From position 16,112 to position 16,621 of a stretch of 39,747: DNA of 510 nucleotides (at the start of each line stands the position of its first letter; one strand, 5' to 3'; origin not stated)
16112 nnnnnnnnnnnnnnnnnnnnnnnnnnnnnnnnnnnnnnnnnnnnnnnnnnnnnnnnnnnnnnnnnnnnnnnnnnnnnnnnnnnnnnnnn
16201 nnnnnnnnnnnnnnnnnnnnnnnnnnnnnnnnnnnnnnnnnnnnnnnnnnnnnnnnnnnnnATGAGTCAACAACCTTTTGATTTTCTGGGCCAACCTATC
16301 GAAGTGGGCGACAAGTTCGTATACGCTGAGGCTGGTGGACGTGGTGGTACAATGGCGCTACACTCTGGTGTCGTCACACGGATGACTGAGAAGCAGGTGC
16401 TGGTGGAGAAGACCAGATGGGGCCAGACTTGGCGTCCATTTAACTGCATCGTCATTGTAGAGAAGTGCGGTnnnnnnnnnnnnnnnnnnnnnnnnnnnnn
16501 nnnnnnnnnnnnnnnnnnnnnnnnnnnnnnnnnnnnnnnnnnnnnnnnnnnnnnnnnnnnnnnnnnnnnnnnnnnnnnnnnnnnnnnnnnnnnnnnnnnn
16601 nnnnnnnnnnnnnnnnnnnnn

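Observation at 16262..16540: Non-T7 gene at the gp5.9 (RecBCD inhibitor) position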

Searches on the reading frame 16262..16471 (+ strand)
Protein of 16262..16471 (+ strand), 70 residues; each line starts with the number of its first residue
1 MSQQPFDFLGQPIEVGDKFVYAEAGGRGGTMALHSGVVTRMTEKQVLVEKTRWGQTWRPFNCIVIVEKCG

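Call 64: find_homologous_proteins(query=A3, max_evalue=0.001)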
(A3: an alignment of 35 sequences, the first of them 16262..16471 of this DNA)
Query A3 (35 sequences) (70 aa, profile of the alignment): 173 proteins with E <= 0.001 among 2210 candidates; the best 120 are listed.
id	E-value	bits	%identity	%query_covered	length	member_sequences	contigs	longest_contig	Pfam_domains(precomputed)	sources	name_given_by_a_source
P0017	4.7e-26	108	84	97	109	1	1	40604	PF23835.2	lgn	-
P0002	5.5e-26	108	99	100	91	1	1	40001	PF23835.2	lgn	-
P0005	5.6e-26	108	99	100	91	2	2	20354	PF23835.2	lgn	-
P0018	9.6e-26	107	56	91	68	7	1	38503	PF23835.2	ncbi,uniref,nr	ncbi:hypothetical protein KPN3_26 [Klebsiella phage KPN3]|uniref:Uncharacterized protein n=1 Tax=Kle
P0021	1.2e-25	107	58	91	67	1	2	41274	PF23835.2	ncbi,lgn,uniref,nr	ncbi:hypothetical protein FPAPBKPN_00028 [Klebsiella phage vB_KpnP_2146-HW]|uniref:Uncharacterized p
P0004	1.7e-25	106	99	99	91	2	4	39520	PF23835.2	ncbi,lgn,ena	-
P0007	1.8e-25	106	96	100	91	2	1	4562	PF23835.2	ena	-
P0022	2.4e-25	106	56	91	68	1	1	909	PF23835.2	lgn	-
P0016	2.5e-25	106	86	99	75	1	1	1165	PF23835.2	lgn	-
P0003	2.5e-25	106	97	100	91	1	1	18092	PF23835.2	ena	-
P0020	2.6e-25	106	58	91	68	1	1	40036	PF23835.2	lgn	-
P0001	3.3e-25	105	97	100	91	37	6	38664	PF23835.2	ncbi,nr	ncbi:hypothetical protein [Salmonella phage ST21]|nr:hypothetical protein [Salmonella phage ST56] WJ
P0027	4.6e-25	105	58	91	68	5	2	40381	PF23835.2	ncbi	-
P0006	4.7e-25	105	96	100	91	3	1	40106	PF23835.2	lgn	-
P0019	4.9e-25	105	58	91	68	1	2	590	PF23835.2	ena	-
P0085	5.3e-13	66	33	81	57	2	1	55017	PF23835.2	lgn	-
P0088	1.3e-11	62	28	86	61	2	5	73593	PF23835.2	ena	-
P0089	1.6e-11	62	43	87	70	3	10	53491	PF23835.2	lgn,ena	-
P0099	5.0e-10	57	35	87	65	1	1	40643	PF23835.2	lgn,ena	-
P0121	5.3e-8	50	60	29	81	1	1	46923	PF23835.2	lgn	-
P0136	1.8e-7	49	35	61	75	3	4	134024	PF23835.2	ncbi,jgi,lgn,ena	jgi:hypothetical protein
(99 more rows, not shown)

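Call 66: find_encoding_contigs(protein=P0089, flank=4000, max_places=2)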
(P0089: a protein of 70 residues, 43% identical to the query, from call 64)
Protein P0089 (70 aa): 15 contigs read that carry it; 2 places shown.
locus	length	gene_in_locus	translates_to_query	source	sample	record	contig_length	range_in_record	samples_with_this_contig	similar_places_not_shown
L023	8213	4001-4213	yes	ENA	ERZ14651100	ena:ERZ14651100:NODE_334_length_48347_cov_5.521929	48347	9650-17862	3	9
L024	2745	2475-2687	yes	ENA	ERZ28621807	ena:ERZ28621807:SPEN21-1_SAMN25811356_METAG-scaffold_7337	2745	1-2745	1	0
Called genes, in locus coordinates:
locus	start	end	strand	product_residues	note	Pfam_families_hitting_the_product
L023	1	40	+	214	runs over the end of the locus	-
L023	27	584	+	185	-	-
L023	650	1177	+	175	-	-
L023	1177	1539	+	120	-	-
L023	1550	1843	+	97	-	-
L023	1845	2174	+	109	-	-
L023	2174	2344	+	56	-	-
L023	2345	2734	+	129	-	-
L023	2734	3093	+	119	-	-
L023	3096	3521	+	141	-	PF09643:YopX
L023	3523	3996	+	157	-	-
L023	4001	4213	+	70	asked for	PF23835:DUF7205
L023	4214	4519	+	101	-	-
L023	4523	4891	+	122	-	-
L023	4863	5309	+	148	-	PF07463:NUMOD4, PF13392:HNH_3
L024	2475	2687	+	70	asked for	PF23835:DUF7205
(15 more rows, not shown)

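Call 67: find_encoding_contigs(protein=P0088, flank=4000, max_places=2)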
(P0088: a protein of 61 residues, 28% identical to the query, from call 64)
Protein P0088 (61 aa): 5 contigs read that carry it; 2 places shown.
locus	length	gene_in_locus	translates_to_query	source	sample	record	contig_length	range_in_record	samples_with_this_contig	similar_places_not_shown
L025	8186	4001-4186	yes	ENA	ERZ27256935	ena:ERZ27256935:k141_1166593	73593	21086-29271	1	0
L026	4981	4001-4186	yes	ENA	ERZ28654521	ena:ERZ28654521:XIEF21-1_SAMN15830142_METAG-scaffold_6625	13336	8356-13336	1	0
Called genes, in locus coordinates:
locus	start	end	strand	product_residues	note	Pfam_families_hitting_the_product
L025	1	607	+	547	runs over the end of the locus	-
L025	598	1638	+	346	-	-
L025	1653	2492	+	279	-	-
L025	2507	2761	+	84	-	-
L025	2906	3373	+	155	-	-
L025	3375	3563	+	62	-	-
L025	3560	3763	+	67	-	-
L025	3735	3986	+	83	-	-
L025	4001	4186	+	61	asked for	PF23835:DUF7205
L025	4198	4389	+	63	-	-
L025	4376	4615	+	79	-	-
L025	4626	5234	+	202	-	PF01510:Amidase_2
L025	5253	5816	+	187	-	-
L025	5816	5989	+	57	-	-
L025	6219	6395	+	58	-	-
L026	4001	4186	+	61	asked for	PF23835:DUF7205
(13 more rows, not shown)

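Call 68: find_encoding_contigs(protein=P0085, flank=3500, max_places=1)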
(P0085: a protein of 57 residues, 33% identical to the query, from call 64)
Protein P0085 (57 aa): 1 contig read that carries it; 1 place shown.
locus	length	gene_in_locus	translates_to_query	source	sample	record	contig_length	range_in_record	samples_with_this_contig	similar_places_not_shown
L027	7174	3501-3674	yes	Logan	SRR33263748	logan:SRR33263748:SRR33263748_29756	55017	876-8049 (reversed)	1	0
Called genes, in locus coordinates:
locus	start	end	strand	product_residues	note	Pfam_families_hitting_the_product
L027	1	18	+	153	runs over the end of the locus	PF24963:DUF7768 (weak)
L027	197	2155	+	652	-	PF13597:NRDD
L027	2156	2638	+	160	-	PF13353:Fer4_12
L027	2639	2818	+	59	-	PF02943:FeThRed_B (weak)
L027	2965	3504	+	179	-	PF22083:I-HmuI_NUMOD-like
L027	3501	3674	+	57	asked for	PF23835:DUF7205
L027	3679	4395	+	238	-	PF00149:Metallophos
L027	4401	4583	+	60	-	-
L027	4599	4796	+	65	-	-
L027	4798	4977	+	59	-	-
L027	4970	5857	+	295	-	PF01145:Band_7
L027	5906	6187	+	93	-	-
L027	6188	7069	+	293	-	PF00763:THF_DHG_CYH, PF02882:THF_DHG_CYH_C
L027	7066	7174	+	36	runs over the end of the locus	-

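Call 69: find_encoding_contigs(protein=P0099, flank=3500, max_places=1)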
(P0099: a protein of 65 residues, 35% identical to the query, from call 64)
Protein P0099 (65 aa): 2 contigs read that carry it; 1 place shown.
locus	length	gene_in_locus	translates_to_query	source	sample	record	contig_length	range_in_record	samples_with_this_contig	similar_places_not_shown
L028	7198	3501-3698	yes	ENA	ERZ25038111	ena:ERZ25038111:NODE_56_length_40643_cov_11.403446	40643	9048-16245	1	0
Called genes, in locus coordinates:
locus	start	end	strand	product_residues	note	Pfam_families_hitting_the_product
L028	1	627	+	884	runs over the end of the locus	PF14700:RPOL_N, PF00940:RNA_pol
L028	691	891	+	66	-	PF08200:Phage_T7_1_1 (weak)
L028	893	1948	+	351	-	PF01068:DNA_ligase_A_M, PF17879:DNA_ligase_C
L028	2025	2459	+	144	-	-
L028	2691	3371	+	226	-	-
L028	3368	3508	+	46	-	PF16857:RNA_pol_inhib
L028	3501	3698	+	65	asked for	PF23835:DUF7205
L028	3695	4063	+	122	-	-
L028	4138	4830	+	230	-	PF21265:SBB_T7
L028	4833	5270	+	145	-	PF05367:Phage_endo_I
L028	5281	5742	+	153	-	PF01510:Amidase_2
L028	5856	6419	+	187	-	-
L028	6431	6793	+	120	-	PF13392:HNH_3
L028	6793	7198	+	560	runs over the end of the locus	PF21268:Helic-prim_T7_N, PF01751:Toprim (weak), PF13155:Toprim_2, PF13662:Toprim_4 (weak), PF03796:DnaB_C, PF06745:ATPase (weak), PF13481:AAA_25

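Call 70: find_encoding_contigs(protein=P0121, flank=3500, max_places=1)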
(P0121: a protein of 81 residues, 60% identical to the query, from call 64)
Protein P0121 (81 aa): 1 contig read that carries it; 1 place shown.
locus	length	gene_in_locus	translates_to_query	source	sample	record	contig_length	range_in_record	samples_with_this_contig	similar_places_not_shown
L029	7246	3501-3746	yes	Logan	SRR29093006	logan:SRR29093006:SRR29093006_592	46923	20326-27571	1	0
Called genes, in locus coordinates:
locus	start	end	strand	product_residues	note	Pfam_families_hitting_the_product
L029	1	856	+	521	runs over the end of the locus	PF00303:Thymidylat_synt, PF22083:I-HmuI_NUMOD-like, PF00303:Thymidylat_synt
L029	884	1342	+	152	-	-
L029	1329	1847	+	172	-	PF07463:NUMOD4, PF13392:HNH_3 (weak)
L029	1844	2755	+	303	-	PF01555:N6_N4_Mtase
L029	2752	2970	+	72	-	-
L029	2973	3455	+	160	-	-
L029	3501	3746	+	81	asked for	PF23835:DUF7205 (weak)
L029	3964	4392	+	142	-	-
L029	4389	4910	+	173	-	PF07463:NUMOD4, PF13392:HNH_3 (weak), PF00847:AP2 (weak)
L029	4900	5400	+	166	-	PF00293:NUDIX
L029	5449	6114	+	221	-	PF00929:RNase_T (weak), PF16473:Rv2179c-like (faint)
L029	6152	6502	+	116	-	-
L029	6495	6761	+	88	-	-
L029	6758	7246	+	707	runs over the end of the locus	PF21189:PHA02142, PF14890:Intein_splicing, PF03161:LAGLIDADG_2, PF09414:RNA_ligase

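Call 71: find_encoding_contigs(protein=P0136, flank=3500, max_places=1)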
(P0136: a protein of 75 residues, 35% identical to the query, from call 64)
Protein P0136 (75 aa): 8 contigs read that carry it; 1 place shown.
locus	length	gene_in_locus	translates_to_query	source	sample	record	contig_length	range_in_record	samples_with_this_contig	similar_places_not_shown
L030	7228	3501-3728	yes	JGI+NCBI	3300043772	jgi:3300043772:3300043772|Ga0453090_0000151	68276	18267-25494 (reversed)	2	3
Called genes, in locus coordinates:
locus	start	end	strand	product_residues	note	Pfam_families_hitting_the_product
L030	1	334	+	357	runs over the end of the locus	PF00534:Glycos_transf_1, PF13692:Glyco_trans_1_4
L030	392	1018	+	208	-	-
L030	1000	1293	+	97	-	-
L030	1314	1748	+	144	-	PF00210:Ferritin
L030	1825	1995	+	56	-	-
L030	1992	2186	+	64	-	-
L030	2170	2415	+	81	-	-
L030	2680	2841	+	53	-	-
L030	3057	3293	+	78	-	-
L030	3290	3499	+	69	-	-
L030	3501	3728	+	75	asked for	PF23835:DUF7205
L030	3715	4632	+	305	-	PF02445:NadA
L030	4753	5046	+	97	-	-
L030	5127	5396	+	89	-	-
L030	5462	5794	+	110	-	-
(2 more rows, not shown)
